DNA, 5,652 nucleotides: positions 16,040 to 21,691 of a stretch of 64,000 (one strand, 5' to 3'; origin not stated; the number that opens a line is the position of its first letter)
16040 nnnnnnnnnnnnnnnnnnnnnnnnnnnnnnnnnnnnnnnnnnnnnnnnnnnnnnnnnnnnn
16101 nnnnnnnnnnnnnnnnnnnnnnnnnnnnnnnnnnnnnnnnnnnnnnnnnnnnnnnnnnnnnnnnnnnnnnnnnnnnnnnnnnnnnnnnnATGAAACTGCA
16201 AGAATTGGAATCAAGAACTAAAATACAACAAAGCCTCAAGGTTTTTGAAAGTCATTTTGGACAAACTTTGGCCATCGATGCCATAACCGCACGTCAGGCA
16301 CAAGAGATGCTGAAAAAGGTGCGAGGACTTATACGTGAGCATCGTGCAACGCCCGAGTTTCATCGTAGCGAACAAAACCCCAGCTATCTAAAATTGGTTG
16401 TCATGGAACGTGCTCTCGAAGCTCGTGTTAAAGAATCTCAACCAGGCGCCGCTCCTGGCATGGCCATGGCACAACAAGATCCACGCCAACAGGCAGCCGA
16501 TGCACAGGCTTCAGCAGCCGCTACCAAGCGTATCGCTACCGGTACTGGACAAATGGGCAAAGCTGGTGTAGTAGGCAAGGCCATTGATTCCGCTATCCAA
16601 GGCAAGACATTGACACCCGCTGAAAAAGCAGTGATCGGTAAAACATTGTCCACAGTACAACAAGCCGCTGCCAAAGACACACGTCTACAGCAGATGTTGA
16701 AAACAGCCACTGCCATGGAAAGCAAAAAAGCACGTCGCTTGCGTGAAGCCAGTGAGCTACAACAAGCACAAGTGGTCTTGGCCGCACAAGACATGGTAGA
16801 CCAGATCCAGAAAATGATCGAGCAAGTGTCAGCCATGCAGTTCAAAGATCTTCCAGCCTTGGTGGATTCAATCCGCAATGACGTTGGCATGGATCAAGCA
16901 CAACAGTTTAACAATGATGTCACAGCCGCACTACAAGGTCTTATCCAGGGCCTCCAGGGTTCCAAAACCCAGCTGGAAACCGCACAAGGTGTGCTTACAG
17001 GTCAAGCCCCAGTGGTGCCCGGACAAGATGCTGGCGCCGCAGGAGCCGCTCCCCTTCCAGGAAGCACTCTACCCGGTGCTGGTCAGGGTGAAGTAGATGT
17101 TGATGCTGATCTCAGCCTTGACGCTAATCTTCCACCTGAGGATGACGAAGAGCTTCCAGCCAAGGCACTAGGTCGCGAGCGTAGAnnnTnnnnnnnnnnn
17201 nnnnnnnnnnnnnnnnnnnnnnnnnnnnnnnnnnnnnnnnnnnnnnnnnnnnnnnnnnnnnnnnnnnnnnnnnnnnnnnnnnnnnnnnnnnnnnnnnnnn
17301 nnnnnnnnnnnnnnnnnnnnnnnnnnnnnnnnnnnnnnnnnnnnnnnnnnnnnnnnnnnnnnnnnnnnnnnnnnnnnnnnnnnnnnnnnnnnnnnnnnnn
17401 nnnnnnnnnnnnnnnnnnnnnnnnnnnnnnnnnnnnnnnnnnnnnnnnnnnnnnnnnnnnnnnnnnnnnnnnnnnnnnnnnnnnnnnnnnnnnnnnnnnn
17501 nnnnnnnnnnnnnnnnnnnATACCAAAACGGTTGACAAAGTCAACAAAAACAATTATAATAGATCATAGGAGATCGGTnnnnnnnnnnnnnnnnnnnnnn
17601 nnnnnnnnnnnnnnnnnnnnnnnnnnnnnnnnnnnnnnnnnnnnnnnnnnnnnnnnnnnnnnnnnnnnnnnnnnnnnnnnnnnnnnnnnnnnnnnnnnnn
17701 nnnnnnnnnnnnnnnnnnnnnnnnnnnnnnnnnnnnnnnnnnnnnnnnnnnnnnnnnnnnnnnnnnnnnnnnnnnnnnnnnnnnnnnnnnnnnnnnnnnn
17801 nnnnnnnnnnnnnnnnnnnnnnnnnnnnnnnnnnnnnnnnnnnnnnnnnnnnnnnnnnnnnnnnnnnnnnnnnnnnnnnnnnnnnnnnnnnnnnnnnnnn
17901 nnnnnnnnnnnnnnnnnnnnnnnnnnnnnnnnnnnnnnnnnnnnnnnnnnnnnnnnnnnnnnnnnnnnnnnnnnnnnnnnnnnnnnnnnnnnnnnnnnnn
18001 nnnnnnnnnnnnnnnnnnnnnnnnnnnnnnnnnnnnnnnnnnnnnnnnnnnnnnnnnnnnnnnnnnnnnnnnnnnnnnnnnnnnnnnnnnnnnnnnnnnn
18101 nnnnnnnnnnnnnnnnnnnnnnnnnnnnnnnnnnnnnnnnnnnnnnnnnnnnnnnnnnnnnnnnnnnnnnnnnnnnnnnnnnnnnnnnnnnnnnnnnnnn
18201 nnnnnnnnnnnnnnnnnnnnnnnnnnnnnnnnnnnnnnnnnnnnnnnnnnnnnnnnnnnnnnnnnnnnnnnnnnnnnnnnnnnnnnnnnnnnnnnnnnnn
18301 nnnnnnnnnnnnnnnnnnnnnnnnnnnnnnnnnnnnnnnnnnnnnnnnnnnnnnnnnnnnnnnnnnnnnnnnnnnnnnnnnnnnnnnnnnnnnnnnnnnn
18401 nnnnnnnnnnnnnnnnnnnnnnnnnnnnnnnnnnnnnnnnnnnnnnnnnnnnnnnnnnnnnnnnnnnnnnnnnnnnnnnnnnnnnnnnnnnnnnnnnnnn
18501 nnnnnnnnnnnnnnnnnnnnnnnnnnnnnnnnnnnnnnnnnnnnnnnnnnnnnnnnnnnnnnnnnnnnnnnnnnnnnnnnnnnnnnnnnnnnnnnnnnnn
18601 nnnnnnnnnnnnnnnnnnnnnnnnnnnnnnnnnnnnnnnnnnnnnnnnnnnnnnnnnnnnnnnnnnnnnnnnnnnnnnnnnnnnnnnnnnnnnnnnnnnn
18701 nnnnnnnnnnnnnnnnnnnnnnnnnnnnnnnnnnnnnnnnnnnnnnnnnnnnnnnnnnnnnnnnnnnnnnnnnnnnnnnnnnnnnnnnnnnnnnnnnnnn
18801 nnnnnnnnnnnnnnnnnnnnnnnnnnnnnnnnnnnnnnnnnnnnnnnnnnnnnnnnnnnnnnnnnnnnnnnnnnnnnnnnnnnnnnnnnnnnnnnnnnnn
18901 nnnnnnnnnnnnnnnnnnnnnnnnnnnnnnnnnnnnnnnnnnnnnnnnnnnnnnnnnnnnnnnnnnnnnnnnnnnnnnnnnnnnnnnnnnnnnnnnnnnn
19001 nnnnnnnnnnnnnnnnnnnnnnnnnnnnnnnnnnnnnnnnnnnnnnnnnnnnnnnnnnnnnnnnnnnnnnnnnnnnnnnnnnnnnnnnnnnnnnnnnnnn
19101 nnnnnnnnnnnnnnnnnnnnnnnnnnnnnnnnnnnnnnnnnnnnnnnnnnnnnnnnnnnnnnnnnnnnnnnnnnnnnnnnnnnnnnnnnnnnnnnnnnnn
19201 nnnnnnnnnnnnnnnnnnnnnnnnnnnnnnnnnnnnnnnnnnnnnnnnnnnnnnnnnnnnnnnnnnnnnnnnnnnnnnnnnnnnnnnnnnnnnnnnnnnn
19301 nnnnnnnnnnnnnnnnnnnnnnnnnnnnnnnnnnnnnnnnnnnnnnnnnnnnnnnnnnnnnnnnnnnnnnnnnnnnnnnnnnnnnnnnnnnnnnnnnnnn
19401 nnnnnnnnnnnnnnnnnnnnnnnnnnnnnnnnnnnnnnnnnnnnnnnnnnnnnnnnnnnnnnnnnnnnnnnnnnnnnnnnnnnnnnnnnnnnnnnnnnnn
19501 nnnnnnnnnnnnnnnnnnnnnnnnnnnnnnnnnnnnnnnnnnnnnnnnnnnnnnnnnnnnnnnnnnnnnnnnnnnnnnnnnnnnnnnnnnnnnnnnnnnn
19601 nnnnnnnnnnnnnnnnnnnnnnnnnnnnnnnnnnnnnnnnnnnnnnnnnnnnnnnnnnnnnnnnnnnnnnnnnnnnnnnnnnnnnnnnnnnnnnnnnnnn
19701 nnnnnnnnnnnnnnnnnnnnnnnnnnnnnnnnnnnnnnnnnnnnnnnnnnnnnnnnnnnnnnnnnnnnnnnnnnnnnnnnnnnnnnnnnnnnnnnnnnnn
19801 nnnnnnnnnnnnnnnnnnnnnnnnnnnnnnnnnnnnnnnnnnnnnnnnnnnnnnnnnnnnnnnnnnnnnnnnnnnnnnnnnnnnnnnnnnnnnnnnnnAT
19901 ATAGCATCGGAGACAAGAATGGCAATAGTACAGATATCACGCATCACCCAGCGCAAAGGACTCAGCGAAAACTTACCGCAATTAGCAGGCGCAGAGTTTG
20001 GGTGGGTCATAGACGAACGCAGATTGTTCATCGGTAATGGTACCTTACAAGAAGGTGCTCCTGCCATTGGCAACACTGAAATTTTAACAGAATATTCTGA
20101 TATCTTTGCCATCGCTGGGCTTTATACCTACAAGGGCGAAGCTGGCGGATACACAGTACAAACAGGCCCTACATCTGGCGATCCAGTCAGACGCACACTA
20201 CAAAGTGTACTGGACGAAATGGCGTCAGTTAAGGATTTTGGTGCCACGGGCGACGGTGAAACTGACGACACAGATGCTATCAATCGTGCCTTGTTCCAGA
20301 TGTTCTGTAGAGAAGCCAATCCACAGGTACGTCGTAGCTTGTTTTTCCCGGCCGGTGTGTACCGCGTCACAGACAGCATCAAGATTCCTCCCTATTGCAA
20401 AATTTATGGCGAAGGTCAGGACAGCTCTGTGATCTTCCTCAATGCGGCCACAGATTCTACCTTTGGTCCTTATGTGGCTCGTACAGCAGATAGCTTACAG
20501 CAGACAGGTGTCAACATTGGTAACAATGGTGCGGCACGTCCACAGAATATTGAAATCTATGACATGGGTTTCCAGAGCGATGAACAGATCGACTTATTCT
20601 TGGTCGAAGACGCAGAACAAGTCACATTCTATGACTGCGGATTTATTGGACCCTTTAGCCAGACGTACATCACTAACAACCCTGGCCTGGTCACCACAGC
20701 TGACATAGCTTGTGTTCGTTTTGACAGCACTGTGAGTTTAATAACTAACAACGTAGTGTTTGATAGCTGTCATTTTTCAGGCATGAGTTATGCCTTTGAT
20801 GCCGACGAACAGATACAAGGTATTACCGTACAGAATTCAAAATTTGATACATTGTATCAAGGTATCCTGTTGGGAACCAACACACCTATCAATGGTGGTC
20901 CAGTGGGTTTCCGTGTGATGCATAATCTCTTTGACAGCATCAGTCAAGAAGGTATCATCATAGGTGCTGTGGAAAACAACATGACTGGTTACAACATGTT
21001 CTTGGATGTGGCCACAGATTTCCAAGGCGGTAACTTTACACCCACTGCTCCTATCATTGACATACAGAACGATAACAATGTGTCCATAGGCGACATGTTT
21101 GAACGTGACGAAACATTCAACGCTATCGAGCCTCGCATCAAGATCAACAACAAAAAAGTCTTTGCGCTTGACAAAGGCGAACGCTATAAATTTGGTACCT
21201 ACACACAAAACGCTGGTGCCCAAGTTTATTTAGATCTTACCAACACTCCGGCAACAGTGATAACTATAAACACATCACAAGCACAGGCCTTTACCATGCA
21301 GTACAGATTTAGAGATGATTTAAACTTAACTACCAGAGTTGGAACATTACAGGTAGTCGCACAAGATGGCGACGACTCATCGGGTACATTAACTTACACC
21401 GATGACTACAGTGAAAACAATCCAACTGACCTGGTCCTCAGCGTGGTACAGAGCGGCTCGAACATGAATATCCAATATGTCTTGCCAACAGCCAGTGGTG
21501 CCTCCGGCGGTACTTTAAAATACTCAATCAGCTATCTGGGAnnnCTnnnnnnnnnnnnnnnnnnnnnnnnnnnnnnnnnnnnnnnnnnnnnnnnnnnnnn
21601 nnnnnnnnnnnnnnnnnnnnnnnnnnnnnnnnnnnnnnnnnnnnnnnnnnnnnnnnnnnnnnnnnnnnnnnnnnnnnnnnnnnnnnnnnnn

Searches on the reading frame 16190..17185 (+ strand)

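Call 51: search_protein_families(library=phrogs, proteins=[window:16190-17185:+], max_evalue=0.001)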
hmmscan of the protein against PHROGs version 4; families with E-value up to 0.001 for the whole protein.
window:16190-17185:+ (332 aa): 1 family
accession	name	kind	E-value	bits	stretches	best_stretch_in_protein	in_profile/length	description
phrog_14154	-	head and packaging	3e-13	50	1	167-321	22-170/771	virion structural protein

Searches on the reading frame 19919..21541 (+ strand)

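Call 10: search_protein_families(library=phrogs, proteins=[window:19919-21541:+], max_evalue=0.00001)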
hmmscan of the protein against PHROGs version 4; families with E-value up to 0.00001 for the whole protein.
window:19919-21541:+ (541 aa): 6 families
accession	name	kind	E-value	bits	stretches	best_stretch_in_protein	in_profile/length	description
phrog_7458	-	tail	2.9e-09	36.8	1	99-166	120-183/732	tail spike protein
phrog_4775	-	connector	4.3e-09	35.9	1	88-178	120-200/876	pre-neck appendage protein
phrog_17212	-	connector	9.7e-08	31.9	1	101-155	141-190/631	pre-neck appendage protein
phrog_18522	-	tail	1.5e-06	27.9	1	87-167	159-233/612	tail protein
phrog_2234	-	tail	2.2e-06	27.6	1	100-177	184-247/757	tail spike protein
phrog_14558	-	tail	5.4e-06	25.9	0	90-186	93-184/740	tail spike protein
